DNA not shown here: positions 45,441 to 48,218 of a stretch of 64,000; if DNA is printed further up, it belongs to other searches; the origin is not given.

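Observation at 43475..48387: Lower-G+C islet with an abutting AAA+ ATPase / S8 subtilase operon (ietAS-like candidate defence module)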

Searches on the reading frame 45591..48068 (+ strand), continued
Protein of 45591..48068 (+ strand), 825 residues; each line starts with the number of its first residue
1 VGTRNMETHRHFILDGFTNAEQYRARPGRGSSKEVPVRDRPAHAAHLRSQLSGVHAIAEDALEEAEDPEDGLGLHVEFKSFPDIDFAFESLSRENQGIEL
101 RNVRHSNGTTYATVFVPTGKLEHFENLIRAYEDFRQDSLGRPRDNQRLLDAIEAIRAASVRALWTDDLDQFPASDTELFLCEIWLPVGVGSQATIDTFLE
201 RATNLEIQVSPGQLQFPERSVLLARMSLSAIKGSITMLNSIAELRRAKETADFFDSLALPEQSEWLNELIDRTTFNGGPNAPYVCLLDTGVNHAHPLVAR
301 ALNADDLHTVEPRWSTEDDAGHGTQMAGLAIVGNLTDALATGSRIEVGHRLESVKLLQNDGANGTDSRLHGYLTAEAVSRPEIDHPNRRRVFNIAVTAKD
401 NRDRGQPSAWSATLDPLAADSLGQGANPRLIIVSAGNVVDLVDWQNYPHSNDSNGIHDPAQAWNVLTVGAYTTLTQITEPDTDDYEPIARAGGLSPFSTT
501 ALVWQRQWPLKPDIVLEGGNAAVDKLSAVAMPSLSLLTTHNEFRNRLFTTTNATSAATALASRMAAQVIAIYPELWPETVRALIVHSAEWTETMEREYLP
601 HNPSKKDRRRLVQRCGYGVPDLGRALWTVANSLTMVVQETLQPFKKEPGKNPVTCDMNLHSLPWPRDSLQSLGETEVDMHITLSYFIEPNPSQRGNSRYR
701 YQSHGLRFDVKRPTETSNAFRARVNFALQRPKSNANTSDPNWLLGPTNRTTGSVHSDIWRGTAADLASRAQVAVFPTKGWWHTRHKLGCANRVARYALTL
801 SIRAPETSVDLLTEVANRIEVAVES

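Call 45: search_protein_families(library=phrogs, proteins=[window:45591-48065:+], max_evalue=0.1)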
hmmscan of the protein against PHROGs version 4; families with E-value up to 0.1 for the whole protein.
window:45591-48065:+ (825 aa): 2 families
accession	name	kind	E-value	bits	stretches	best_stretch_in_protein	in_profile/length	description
phrog_3964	-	unknown function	7.7e-36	124.7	1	14-725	9-659/779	-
phrog_3677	-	other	1.8e-06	27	1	284-589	599-828/1125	protease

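Call 55: find_encoding_contigs(protein=P0002, flank=6000, max_places=3)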
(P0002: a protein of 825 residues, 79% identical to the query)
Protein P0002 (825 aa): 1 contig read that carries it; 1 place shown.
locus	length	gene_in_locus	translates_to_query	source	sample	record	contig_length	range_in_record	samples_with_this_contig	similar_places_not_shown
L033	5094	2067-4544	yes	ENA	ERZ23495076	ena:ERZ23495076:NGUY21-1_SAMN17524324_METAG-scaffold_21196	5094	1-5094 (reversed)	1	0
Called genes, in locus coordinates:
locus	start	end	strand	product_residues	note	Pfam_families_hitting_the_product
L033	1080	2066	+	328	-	PF00004:AAA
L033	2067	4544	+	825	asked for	PF27160:Y4kK_N, PF00082:Peptidase_S8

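Call 56: find_encoding_contigs(protein=P0006, flank=8000, max_places=2)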
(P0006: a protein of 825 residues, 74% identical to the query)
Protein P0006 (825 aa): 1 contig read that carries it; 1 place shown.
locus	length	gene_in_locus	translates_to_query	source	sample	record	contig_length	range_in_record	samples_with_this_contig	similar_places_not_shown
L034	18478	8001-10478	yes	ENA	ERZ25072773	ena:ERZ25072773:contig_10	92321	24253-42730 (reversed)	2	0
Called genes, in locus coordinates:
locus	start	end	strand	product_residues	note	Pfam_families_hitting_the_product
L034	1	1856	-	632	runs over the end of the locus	PF04932:Wzy_C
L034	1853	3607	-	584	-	PF00534:Glycos_transf_1, PF13692:Glyco_trans_1_4, PF00685:Sulfotransfer_1, PF13469:Sulfotransfer_3 (faint)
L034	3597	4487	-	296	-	-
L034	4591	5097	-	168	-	PF13683:rve_3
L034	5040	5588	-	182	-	PF13518:HTH_28 (faint), PF13565:HTH_32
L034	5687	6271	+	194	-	-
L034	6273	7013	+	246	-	-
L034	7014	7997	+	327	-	PF00004:AAA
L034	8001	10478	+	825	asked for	PF27160:Y4kK_N, PF00082:Peptidase_S8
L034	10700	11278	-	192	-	-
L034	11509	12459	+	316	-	PF00535:Glycos_transf_2, PF10111:Glyco_tranf_2_2, PF13641:Glyco_tranf_2_3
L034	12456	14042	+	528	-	PF00535:Glycos_transf_2 (weak), PF13641:Glyco_tranf_2_3 (faint)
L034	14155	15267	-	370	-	PF02350:Epimerase_2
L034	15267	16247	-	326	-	PF01073:3Beta_HSD, PF01370:Epimerase, PF04321:RmlD_sub_bind, PF07993:NAD_binding_4, PF16363:GDP_Man_Dehyd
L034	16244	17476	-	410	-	PF13439:Glyco_transf_4, PF13579:Glyco_trans_4_4, PF00534:Glycos_transf_1, PF13692:Glyco_trans_1_4, PF13524:Glyco_trans_1_2 (faint)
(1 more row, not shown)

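Call 65: predict_structure(alignment_id=A3)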
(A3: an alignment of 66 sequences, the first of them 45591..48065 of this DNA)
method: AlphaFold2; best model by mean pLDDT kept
length: 825 residues; sequences in the alignment: 66
mean_pLDDT: 54.2   pTM: 0.56
mean pLDDT of the five models: 54.2, 54.2, 51.4, 49.5, 47.1
residues with pLDDT >= 90: 1; 70-90: 207; 50-70: 247; < 50: 370
segments of 3 or more residues with pLDDT < 50: 1-40, 64-98, 100-111, 131-166, 233-276, 288-377, 379-381, 397-410, 436-464, 497-512, 515-519, 535-553, 689-703, 733-736, 822-825
pLDDT, mean of each block of 10 residues (from residue 1): 25 29 27 35 57 59 45 42 40 43 45 53 58 42 39 37 47 66 58 75 73 63 71 39 28 35 39 48 55 32 31 33 31 32 33 34 35 44 60 55 37 55 62 52 34 31 51 59 70 57 34 48 57 42 30 53 76 84 81 80 77 68 70 77 76 74 82 85 69 33 66 86 78 57 70 71 87 76 58 81 67 60 39
secondary structure, 60 per line:
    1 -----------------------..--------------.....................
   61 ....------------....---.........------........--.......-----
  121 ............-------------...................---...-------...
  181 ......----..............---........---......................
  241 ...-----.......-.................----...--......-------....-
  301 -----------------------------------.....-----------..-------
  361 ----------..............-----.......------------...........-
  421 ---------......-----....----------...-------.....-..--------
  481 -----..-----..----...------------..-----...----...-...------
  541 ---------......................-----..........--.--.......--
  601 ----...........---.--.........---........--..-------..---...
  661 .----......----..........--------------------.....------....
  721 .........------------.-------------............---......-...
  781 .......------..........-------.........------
elements in order (helices of 4 or more, strands of 3 or more residues): H40-64 E77-80 H84-92 E99-106 E109-115 H121-132 H146-164 E178-186 H191-204 E208-215 E219-227 H228-243 H249-255 H259-273 E283-288 H296-299 H336-340 H371-384 E390-396 H409-419 E430-435 H441-444 E465-469 E521-523 E528-530 H550-571 H577-586 H592-598 H605-615 H622-630 E634-641 E658-661 H666-671 E676-685 E706-710 H717-729 E756-762 H763-767 E771-776 H778-787 E794-803 H811-819

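Call 68: get_annotated_region(hit=H18, flank=4000)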
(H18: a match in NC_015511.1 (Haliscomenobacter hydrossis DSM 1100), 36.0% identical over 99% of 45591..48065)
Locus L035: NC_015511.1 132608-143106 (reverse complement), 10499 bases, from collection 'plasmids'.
description: Haliscomenobacter hydrossis DSM 1100 plasmid pHALHY01, complete sequence
organism: Haliscomenobacter hydrossis DSM 1100 (NCBI taxid 760192)
taxonomy: Bacteria; Bacteroidota; Saprospiria; Saprospirales; Haliscomenobacteraceae; Haliscomenobacter; Haliscomenobacter hydrossis; Haliscomenobacter hydrossis DSM 1100
host: -; source: activated sludge; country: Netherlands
typing (MOB-suite, as given by PLSDB): non-mobilizable; replicon rep_cluster_246
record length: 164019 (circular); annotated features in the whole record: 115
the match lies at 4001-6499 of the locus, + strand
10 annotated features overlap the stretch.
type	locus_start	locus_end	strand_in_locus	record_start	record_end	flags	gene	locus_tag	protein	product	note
CDS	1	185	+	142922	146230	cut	-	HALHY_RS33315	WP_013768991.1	type I restriction endonuclease subunit R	-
CDS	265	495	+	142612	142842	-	-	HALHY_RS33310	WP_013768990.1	hypothetical protein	-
CDS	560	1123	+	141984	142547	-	-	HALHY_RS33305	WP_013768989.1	hypothetical protein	-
CDS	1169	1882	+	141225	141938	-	-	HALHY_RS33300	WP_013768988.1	hypothetical protein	-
CDS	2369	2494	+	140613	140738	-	-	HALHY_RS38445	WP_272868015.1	hypothetical protein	-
CDS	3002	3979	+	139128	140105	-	-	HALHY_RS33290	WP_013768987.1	ATP-binding protein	-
CDS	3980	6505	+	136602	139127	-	-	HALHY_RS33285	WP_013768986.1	S8 family peptidase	-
CDS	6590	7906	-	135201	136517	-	-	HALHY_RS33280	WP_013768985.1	BACON domain-containing protein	-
CDS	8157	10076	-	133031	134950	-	-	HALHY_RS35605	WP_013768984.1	hypothetical protein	-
CDS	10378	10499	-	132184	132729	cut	-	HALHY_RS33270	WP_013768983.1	hypothetical protein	-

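Call 69: search_solved_structures(query=A3, max_evalue=1)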
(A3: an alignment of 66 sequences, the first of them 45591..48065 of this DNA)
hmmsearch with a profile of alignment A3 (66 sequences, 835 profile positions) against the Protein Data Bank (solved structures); distinct sequences matched with E-value up to 1: 42.
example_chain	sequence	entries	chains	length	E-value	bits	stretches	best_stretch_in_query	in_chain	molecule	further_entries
1ea7_A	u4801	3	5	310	1.1e-05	26.8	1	285-336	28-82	SERINE PROTEASE | 36KDA PROTEASE | Sphericase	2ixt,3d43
2gko_A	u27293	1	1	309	2e-05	25.9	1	286-336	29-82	microbial serine proteinases; subtilisin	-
3qtl_A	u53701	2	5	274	0.016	16.3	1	284-364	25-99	Subtilisin-like serin protease | KerA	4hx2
4gi3_A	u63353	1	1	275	0.016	16.3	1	284-364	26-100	KerA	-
1bh6_A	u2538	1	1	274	0.017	16.2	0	283-349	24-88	SUBTILISIN DY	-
1af4_A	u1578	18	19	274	0.018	16.2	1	284-364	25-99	SUBTILISIN CARLSBERG | SUBTILISIN CARLSBERG, TYPE VIII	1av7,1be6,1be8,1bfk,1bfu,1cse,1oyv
1yu6_A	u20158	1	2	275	0.018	16.1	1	284-364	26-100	Subtilisin Carlsberg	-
1scn_E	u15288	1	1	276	0.018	16.1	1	284-364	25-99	SUBTILISIN CARLSBERG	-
1dbi_A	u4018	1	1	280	0.024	15.7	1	283-364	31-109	AK.1 SERINE PROTEASE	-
1c3l_A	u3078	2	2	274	0.026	15.6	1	284-364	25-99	SUBTILISIN-CARLSBERG | Subtilisin Carlsberg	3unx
5ffn_A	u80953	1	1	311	0.05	14.6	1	285-335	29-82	Enzyme subtilase SubTY from Bacillus sp. TY145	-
4ov6_B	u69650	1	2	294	0.087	13.9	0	283-333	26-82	Proprotein convertase subtilisin/kexin type 9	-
2w2q_A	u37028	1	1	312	0.09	13.8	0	283-333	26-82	PROPROTEIN CONVERTASE SUBTILISIN/KEXIN TYPE 9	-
1sel_A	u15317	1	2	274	0.092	13.8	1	284-364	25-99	SELENOSUBTILISIN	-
1avt_A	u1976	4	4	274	0.092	13.8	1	284-364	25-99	SUBTILISIN CARLSBERG, TYPE VIII | KerA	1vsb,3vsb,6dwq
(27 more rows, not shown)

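Call 70: find_homologous_proteins(query=L035:3980-6502:+, max_evalue=1e-10)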
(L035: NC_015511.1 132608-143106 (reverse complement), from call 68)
Query L035:3980-6502:+ (841 aa): 575 proteins with E <= 1e-10 among 8000 candidates; the best 120 are listed.
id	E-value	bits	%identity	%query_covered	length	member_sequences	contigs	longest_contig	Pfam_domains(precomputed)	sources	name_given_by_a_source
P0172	0.0e+0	1940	100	100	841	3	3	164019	PF00082.28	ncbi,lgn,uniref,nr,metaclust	ncbi:S8 family peptidase [Haliscomenobacter hydrossis]|uniref:Peptidase S8/S53 domain-containing pro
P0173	0.0e+0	1299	90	75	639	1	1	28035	PF00082.28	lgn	-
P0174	0.0e+0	1280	66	100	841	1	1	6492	PF00082.28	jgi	jgi:Subtilase family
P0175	0.0e+0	1240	65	100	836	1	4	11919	PF00082.28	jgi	jgi:hypothetical protein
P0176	0.0e+0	1127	60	100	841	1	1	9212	PF00082.28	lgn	-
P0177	0.0e+0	1106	58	100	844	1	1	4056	PF00082.28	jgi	jgi:hypothetical protein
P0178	0.0e+0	1104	59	100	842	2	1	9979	PF00082.28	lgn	-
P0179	0.0e+0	1103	59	100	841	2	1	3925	PF00082.28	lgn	-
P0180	0.0e+0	1101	59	99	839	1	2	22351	PF00082.28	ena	-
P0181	0.0e+0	1098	60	99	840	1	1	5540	PF00082.28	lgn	-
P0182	0.0e+0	1097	59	100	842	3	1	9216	PF00082.28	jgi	-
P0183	0.0e+0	1097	59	100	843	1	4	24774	PF00082.28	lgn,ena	-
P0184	0.0e+0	1097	60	99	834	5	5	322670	PF00082.28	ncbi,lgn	-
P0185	0.0e+0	1096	59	100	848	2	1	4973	PF00082.28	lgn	-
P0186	0.0e+0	1095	58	100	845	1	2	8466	PF00082.28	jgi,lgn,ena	-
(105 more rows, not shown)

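Call 82: predict_structure(alignment_id=A7)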
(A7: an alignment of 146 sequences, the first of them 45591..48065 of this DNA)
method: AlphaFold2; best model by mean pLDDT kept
length: 825 residues; sequences in the alignment: 146
mean_pLDDT: 80.4   pTM: 0.76
mean pLDDT of the five models: 80.4, 80.2, 75.2, 74.9, 73.6
residues with pLDDT >= 90: 360; 70-90: 266; 50-70: 115; < 50: 84
segments of 3 or more residues with pLDDT < 50: 1-10, 29-36, 57-72, 82-86, 127-137, 140-149, 693-698, 732-736, 823-825
pLDDT, mean of each block of 10 residues (from residue 1): 43 75 70 45 63 52 36 48 50 58 58 56 48 46 48 65 71 79 77 84 87 78 88 77 76 90 93 86 97 97 96 91 97 92 88 91 73 94 94 91 76 91 88 90 87 90 95 90 90 95 84 97 88 96 95 97 97 94 96 95 92 96 84 82 90 92 90 91 87 48 84 87 77 56 82 90 91 87 76 93 79 75 45
secondary structure, 60 per line:
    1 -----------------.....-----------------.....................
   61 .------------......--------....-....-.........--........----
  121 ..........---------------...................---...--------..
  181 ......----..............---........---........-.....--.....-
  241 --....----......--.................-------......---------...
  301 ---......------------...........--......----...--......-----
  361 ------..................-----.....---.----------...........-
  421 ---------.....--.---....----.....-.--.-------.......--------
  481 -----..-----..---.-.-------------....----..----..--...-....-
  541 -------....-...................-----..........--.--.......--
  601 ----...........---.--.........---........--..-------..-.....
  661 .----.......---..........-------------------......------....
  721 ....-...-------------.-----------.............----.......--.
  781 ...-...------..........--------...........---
elements in order (helices of 4 or more, strands of 3 or more residues): E18-22 H40-61 E74-79 H88-91 E98-106 E109-116 H121-130 H146-163 E179-186 H191-204 E208-215 E219-226 H228-232 H235-239 E243-246 H251-256 H259-272 E273-275 E283-288 E307-309 H322-332 H335-340 E345-347 E350-355 H367-384 E390-394 H409-419 E430-434 H441-444 H449-453 E466-472 E514-517 E536-539 E548-551 H553-571 H577-586 H592-598 H605-615 H622-630 E634-641 E656-661 H666-672 E676-685 E705-710 H717-724 E754-762 H763-766 E771-777 H780-783 E794-803 H812-822

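Call 88: fold_search(model_id=the predicted structure, library=pdb)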
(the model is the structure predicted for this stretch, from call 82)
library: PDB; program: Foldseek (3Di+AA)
matches with E <= 10: 1396; with E <= 0.001: 189
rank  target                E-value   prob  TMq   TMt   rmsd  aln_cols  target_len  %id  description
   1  3afg_B                2.6e-20  1.00  0.31  0.49  23.5       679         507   14  Crystal structure of ProN-Tk-SP from Thermococcus kodakaraensis (released 2010-08-04)
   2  3afg_A                8.8e-19  1.00  0.33  0.51  23.3       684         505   15  Crystal structure of ProN-Tk-SP from Thermococcus kodakaraensis (released 2010-08-04)
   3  9ues_B                2.5e-15  1.00  0.33  0.60   9.0       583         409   14  Crystal structure of an inactive TKSP mutant in complex with the TKS propeptide (released 2026-02-18)
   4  8jmw_A                5.4e-14  1.00  0.30  0.46  10.8       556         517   13  Fibril form of serine peptidase Vpr (released 2023-12-06)
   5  3qfh_D                2.1e-13  1.00  0.27  0.50  25.1       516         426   17  2.05 Angstrom Resolution Crystal Structure of Epidermin Leader Peptide Processing Serine Protease (EpiP) from Staphylo (released 2011-02-02)
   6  3qfh_C                2.6e-13  1.00  0.27  0.49  24.8       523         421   16  2.05 Angstrom Resolution Crystal Structure of Epidermin Leader Peptide Processing Serine Protease (EpiP) from Staphylo (released 2011-02-02)
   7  9csd_A                3.8e-13  1.00  0.28  0.31  14.5       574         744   12  The Ectodomains of SPRING and S1P with the inhibitor PF-429242 (released 2025-04-23)
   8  3t41_A                4.0e-13  1.00  0.27  0.49  25.0       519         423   16  1.95 Angstrom Resolution Crystal Structure of Epidermin Leader Peptide Processing Serine Protease (EpiP) S393A Mutant  (released 2011-08-17)
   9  3t41_B                4.0e-13  1.00  0.26  0.49  24.4       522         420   16  1.95 Angstrom Resolution Crystal Structure of Epidermin Leader Peptide Processing Serine Protease (EpiP) S393A Mutant  (released 2011-08-17)
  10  3qfh_A                4.8e-13  1.00  0.27  0.50  25.4       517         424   17  2.05 Angstrom Resolution Crystal Structure of Epidermin Leader Peptide Processing Serine Protease (EpiP) from Staphylo (released 2011-02-02)
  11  5jmo_A                7.0e-13  1.00  0.28  0.46  14.2       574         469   12  X-ray structure of furin in complex with the inhibitory antibody Nb14 (released 2016-12-07)
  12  3qfh_B                1.0e-12  1.00  0.27  0.50  25.1       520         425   17  2.05 Angstrom Resolution Crystal Structure of Epidermin Leader Peptide Processing Serine Protease (EpiP) from Staphylo (released 2011-02-02)
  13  3whi_A                4.0e-12  1.00  0.26  0.56  24.0       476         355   15  Crystal structure of unautoprocessed form of IS1-inserted Pro-subtilisin E (released 2013-12-25)
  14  5vlp_A                5.2e-12  1.00  0.26  0.35  24.7       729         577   13  PCSK9 complex with LDLR antagonist peptide and Fab7G7 (released 2017-08-16)
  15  3whi_B                5.5e-12  1.00  0.26  0.57  24.1       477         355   16  Crystal structure of unautoprocessed form of IS1-inserted Pro-subtilisin E (released 2013-12-25)
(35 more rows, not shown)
